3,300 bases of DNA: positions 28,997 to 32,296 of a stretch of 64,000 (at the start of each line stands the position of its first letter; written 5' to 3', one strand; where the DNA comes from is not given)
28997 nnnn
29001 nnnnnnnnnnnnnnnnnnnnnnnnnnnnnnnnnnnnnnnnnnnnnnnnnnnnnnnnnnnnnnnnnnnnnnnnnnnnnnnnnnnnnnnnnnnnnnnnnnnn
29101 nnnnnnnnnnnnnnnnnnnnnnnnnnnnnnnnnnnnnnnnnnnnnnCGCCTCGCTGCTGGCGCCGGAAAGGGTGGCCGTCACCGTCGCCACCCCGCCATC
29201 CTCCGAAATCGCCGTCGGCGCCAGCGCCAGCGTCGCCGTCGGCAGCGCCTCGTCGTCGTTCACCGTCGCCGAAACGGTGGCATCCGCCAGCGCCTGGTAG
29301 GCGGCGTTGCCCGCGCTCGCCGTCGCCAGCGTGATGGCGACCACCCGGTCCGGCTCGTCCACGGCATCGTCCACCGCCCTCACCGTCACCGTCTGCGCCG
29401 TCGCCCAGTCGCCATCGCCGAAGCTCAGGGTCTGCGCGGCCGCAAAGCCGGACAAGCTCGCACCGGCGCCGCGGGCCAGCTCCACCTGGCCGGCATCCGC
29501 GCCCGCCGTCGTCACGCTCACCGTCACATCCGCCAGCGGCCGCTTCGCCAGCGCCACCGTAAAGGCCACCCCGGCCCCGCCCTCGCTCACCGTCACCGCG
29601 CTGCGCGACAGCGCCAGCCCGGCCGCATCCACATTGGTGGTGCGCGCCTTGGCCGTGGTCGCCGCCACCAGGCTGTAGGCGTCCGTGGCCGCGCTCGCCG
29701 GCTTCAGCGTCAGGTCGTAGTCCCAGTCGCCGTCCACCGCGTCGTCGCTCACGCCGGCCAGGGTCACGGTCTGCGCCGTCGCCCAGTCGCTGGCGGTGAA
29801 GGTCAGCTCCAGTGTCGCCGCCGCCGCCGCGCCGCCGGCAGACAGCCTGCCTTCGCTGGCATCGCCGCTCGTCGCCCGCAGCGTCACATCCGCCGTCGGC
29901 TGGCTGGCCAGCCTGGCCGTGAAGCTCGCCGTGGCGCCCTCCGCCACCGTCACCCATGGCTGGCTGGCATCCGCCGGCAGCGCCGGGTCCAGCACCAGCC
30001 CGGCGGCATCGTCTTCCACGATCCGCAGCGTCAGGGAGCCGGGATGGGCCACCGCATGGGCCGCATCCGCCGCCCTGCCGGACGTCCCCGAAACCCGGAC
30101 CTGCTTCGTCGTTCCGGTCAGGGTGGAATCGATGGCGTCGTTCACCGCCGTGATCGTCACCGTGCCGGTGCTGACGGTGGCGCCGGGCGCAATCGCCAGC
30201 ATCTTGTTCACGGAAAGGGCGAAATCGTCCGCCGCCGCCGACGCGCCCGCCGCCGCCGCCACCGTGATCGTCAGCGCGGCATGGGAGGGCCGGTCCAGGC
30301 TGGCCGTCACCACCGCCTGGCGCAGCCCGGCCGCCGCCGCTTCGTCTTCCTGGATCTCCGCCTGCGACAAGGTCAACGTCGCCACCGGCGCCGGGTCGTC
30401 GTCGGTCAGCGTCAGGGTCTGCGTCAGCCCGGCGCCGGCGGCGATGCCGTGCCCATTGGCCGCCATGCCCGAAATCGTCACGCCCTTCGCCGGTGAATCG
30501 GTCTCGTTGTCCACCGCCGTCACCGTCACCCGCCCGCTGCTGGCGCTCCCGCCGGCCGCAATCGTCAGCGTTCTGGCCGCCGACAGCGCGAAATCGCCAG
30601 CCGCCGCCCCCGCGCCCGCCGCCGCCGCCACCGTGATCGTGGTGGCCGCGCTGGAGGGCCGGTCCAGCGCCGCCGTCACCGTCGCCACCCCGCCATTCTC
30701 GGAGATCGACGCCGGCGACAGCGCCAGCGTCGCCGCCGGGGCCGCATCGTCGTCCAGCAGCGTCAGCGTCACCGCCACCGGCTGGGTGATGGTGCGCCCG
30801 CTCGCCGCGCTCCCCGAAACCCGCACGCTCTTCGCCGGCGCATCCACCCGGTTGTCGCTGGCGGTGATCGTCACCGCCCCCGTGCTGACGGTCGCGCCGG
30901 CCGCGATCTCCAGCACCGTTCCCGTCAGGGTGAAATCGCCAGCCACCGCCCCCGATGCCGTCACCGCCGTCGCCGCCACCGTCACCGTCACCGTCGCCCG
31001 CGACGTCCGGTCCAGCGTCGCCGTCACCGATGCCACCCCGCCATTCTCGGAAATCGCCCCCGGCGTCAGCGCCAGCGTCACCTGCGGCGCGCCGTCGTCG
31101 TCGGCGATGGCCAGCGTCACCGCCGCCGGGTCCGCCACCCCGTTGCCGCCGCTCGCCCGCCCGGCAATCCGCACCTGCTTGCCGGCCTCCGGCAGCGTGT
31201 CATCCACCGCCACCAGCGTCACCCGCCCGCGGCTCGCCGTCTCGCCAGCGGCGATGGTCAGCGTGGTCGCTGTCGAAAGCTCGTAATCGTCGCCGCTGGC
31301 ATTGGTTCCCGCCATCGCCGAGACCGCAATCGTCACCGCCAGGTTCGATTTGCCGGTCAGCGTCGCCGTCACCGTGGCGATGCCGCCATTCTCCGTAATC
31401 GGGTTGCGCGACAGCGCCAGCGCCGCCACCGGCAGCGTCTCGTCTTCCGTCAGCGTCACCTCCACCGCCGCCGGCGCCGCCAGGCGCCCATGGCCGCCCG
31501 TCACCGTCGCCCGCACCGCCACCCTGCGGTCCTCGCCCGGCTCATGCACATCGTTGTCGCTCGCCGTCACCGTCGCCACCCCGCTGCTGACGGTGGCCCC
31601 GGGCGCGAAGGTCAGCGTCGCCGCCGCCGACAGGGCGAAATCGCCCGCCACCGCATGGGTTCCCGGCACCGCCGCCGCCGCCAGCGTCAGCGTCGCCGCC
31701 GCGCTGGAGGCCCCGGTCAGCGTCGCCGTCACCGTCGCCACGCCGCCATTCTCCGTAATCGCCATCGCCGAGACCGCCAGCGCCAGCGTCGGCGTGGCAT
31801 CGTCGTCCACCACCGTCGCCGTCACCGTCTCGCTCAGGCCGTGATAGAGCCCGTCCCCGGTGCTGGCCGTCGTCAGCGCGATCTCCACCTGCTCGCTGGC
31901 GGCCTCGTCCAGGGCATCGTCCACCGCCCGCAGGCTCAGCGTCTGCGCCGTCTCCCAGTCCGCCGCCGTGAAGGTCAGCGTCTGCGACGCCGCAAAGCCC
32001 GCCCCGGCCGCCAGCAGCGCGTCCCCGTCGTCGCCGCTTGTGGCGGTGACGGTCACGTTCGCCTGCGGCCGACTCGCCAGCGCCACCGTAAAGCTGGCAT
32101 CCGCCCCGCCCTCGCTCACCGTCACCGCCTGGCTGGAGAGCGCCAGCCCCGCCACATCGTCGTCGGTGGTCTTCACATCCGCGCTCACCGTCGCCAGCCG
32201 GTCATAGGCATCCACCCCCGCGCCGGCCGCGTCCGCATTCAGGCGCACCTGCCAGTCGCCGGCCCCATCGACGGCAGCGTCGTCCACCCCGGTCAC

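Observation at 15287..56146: One uninterrupted ~40.8-kb ORF encoding a ~13,600-aa protein, among the largest bacterial proteins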

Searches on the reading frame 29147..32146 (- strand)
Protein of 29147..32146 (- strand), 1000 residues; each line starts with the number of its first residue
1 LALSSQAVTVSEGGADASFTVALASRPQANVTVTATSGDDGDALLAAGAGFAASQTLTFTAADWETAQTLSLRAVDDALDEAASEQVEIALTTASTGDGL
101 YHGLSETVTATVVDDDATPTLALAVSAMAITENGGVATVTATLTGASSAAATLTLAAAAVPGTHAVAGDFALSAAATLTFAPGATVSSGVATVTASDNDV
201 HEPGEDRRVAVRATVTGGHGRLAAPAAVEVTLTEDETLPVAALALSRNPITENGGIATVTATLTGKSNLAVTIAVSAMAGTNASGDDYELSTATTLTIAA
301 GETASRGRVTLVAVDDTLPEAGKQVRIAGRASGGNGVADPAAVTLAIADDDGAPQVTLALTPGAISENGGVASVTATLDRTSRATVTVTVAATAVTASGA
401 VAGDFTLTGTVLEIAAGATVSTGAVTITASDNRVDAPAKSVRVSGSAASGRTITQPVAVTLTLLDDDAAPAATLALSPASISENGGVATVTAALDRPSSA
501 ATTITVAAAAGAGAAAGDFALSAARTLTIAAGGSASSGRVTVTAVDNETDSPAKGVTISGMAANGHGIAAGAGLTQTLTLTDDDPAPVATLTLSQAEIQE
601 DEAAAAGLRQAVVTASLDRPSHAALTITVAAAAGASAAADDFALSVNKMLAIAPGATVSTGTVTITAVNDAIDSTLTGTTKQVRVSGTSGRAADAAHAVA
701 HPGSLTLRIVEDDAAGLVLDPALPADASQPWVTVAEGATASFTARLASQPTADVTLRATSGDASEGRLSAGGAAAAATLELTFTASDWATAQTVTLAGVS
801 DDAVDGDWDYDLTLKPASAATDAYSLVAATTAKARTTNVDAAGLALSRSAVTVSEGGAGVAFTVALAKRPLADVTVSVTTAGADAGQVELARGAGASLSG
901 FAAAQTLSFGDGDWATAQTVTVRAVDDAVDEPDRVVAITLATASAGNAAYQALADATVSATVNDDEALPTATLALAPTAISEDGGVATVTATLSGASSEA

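Call 4: search_protein_families(library=pfam, proteins=[window:29147-32146:-], max_evalue=0.01)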
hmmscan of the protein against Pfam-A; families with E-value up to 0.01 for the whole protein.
window:29147-32146:- (1000 aa): 2 families
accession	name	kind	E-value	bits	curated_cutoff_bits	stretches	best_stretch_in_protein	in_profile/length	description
PF03160.20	Calx-beta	-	2.8e-21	76.2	27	2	114-235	1-118/119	Calx-beta domain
PF20579.4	LapA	-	1.7e-05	25.6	27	0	243-335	5-81/99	LapA domain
